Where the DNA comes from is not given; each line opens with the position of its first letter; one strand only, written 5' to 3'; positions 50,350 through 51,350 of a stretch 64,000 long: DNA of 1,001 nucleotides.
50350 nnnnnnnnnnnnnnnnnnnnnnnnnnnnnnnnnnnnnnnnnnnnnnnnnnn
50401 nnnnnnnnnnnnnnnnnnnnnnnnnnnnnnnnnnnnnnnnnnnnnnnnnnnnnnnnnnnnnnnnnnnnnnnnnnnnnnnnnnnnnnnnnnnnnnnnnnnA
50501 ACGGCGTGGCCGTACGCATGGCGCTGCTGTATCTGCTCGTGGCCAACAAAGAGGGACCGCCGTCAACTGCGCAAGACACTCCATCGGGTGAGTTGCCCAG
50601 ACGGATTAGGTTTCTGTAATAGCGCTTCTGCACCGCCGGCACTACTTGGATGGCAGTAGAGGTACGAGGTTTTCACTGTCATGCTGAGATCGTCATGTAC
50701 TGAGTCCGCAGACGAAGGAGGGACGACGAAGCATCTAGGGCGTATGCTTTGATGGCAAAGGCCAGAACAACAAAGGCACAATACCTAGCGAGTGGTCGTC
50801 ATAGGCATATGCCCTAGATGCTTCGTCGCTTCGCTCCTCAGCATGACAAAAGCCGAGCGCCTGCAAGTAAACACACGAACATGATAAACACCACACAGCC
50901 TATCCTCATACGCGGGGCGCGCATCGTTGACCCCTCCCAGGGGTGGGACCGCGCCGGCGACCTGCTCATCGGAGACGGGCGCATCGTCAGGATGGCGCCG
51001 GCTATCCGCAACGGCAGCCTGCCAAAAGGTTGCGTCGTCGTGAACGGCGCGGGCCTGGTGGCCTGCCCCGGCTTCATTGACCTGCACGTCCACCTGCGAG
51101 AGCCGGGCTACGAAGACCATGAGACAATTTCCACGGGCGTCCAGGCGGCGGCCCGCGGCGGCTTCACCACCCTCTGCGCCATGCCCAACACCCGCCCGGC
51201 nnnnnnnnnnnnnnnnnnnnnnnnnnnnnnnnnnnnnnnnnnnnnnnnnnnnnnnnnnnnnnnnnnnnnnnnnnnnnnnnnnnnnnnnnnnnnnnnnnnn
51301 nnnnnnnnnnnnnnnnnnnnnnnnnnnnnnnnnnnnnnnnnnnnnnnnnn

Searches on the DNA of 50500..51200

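Call 71: search_rna_families(source=window, start=50500, end=51200, threshold=evalue, max_evalue=0.1)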
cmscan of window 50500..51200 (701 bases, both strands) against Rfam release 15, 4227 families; matches with E-value up to 0.1: 3.
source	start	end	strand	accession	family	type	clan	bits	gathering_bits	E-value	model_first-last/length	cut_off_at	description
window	50730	50822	+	RF03717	mir-3119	Gene; miRNA;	-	30.3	80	0.00029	1-85/85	no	mir-3119 microRNA precursor family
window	50715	50839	+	RF03413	MIR904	Gene; miRNA;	-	23.6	80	0.027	1-141/141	no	MIR904 microRNA precursor family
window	50730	50822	-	RF03717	mir-3119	Gene; miRNA;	-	23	80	0.037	1-85/85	no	mir-3119 microRNA precursor family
